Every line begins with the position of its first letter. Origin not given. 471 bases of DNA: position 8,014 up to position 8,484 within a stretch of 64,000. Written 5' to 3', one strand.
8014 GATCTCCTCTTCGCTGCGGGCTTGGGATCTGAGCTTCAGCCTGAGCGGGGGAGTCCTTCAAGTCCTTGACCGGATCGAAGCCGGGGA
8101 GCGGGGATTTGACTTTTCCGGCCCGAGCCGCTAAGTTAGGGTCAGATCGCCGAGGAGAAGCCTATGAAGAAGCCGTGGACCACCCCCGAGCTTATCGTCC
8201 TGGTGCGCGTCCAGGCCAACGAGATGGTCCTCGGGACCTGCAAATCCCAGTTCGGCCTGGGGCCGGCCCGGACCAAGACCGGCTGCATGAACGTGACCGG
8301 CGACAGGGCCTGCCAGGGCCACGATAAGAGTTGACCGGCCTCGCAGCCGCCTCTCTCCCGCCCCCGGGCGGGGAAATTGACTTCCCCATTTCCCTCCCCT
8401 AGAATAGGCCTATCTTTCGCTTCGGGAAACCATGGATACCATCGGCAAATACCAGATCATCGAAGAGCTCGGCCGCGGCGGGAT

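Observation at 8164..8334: Unannotated 56-aa ORF with lasso-precursor-like architecture and a C-terminal Ser, immediately downstream of an HprK-like kinase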

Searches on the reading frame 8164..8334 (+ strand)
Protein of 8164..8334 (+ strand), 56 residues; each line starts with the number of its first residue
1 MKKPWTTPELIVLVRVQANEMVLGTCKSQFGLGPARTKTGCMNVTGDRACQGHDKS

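Call 5: search_protein_families(library=ncbifam, proteins=[window:8164-8334:+], max_evalue=0.01)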
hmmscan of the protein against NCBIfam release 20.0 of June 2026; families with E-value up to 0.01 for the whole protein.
window:8164-8334:+ (56 aa): 0 families

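Call 6: search_protein_families(library=pfam, proteins=[window:8164-8334:+], max_evalue=0.01)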
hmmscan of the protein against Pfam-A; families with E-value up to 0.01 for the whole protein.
window:8164-8334:+ (56 aa): 0 families

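Call 8: find_homologous_proteins(query=window:8164-8331:+, max_evalue=10)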
Query seq(56 aa) (56 aa): 5 proteins with E <= 10 among 5 candidates.
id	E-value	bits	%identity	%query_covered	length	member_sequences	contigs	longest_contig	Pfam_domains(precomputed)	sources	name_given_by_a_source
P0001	1.2e-28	115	93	100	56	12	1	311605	-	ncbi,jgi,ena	jgi:hypothetical protein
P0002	1.6e-28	114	93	100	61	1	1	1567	-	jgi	jgi:hypothetical protein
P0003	4.9e-27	110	89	100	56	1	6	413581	-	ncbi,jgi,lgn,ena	-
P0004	2.3e-26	108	88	100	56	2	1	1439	-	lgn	-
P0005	7.8e-21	90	79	100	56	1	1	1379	-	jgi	jgi:hypothetical protein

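Call 10: find_encoding_contigs(protein=P0003, flank=10000, max_places=6)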
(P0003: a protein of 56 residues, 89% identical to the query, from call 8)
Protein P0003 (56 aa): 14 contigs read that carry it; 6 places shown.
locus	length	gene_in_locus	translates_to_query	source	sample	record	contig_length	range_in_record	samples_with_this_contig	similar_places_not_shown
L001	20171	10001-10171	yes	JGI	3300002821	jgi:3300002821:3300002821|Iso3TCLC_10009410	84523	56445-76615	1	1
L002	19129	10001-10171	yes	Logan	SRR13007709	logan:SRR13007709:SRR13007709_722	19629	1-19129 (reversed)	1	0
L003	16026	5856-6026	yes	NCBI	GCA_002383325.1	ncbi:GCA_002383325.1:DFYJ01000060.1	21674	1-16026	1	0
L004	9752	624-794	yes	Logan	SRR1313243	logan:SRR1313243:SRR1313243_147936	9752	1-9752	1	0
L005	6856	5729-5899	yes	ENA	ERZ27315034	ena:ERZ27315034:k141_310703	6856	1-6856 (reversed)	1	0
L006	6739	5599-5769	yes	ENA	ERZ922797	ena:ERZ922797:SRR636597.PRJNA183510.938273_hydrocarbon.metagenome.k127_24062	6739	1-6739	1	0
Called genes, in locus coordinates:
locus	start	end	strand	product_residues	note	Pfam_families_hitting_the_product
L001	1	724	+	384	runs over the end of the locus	PF01855:POR_N, PF17147:PFOR_II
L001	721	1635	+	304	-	PF02775:TPP_enzyme_C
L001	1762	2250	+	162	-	PF00578:AhpC-TSA, PF08534:Redoxin, PF00085:Thioredoxin (weak), PF13098:Thioredoxin_2, PF13905:Thioredoxin_8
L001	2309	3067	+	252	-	-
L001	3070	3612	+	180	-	PF02677:QueH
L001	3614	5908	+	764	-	PF00708:Acylphosphatase, PF07503:zf-HYPF, PF01300:Sua5_yciO_yrdC, PF17788:HypF_C, PF00814:TsaD (faint), PF22521:HypF_C_2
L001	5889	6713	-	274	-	PF12773:DZR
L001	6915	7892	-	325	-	PF02163:Peptidase_M50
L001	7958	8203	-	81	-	PF00037:Fer4, PF12797:Fer4_2 (faint), PF13237:Fer4_10 (weak), PF12838:Fer4_7, PF13187:Fer4_9 (faint)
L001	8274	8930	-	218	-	-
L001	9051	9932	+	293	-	PF27840:ScmC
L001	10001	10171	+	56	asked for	-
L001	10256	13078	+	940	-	PF00069:Pkinase, PF07714:PK_Tyr_Ser-Thr, PF01636:APH (faint), PF03109:ABC1 (weak), PF00515:TPR_1 (faint), PF07719:TPR_2 (faint), PF13424:TPR_12 (weak), PF14559:TPR_19 (weak), +3 more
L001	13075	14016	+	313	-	PF16697:Yop-YscD_cpl (weak), PF00498:FHA, PF00211:Guanylate_cyc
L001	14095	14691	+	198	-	-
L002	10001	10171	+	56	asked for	-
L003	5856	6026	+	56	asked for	-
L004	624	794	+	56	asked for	-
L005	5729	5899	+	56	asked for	-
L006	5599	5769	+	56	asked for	-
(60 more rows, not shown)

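Call 28: search_protein_families(library=ncbifam, proteins=[window:8164-8331:+], max_evalue=1)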
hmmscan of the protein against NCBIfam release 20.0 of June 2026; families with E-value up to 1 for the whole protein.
seq(56 aa): 0 families

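Call 46: find_homologous_proteins(query=A2, max_evalue=0.01)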
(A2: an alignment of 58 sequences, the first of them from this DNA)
Query A2 (58 sequences) (56 aa, profile of the alignment): 116 proteins with E <= 0.01 among 161 candidates.
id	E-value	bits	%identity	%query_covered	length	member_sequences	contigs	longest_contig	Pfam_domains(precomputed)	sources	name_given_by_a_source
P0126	5.0e-17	80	51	73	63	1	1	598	-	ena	-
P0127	1.1e-15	75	44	48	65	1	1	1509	-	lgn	-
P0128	7.1e-15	73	37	93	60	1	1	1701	-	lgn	-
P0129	1.8e-14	71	55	73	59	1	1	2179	-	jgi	jgi:uncharacterized protein (UPF0371 family)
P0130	4.4e-14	70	51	71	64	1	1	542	-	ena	-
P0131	5.6e-14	70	38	73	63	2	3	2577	-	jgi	jgi:hypothetical protein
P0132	6.0e-14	70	69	46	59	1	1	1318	-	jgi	jgi:hypothetical protein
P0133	6.4e-14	70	37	93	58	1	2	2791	-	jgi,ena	-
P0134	7.0e-14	69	46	93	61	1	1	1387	-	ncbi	-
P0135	7.7e-14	69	50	36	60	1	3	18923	-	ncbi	-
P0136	8.5e-14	69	67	32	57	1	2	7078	-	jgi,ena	-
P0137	1.0e-13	69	35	84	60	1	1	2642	-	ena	-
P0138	1.4e-13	69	50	39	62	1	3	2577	-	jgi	jgi:hypothetical protein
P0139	2.0e-13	68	63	48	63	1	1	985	-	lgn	-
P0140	2.4e-13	68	39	71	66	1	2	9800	-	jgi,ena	-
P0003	8.3e-12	63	89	100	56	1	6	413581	-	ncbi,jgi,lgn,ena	-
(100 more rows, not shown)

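Call 50: find_related_loci(query=A4, collection=metagenome_contigs, flank=10000)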
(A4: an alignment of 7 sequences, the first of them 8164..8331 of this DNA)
Query A4 (56 aa) in metagenome_contigs; peptide patterns used: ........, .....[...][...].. (x = any residue, [..] = any of these).
135 stretches matched a pattern; 17 encode a relative of the query (tblastn E <= 1e-3); 17 distinct loci.
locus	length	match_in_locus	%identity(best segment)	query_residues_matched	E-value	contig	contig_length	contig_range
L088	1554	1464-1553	73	1-30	3e-12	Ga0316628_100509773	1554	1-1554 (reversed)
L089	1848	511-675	40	1-52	7e-8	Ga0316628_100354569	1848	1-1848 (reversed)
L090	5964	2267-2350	64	1-28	1e-7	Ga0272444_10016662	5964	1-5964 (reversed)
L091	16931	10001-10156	41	1-52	1e-7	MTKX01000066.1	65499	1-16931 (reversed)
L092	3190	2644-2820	37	1-56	2e-7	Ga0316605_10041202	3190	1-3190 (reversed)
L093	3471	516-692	37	1-56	2e-7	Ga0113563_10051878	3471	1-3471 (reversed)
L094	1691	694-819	48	1-41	4e-7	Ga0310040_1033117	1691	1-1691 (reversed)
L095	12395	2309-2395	55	1-29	4e-7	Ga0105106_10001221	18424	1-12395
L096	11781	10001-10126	48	1-41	4e-7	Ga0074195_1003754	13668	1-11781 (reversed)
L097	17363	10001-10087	55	1-29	4e-7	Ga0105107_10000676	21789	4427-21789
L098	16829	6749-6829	59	1-27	4e-7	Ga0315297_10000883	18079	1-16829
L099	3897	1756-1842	55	1-29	5e-7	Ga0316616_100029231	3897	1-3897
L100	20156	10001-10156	39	1-52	8e-7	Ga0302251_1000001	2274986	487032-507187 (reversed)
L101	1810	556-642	55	1-29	7e-7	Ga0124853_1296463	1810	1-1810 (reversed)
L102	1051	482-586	49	1-35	1e-6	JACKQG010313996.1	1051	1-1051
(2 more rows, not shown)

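Call 53: search_protein_representatives(alignment_id=A3)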
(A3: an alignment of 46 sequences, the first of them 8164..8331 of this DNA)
Query: 46 sequences, 59 profile positions. Proteins with E-value up to 0.001 (for the whole library): 3454; up to 1e-10: 1132; up to 1e-30: 0. The best 150 are listed.
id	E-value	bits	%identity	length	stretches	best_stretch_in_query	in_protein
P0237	6.4e-23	96.7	-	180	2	4-59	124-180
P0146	1.1e-17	80.0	-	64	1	2-59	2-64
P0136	1.3e-17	79.7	-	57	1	2-59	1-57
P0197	2.2e-17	79.0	-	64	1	2-55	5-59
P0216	2.3e-17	78.9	-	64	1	2-58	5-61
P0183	7.1e-17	77.4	-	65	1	2-55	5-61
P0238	1.0e-16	76.8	-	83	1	2-57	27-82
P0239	1.3e-16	76.6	-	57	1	3-59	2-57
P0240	1.6e-16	76.3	-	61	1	2-59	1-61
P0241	1.9e-16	76.0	-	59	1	2-59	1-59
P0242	2.1e-16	75.8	-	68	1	2-59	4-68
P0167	2.3e-16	75.7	-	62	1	2-57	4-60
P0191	2.9e-16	75.4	-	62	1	3-59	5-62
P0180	3.5e-16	75.1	-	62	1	2-59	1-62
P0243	3.6e-16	75.1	-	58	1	2-59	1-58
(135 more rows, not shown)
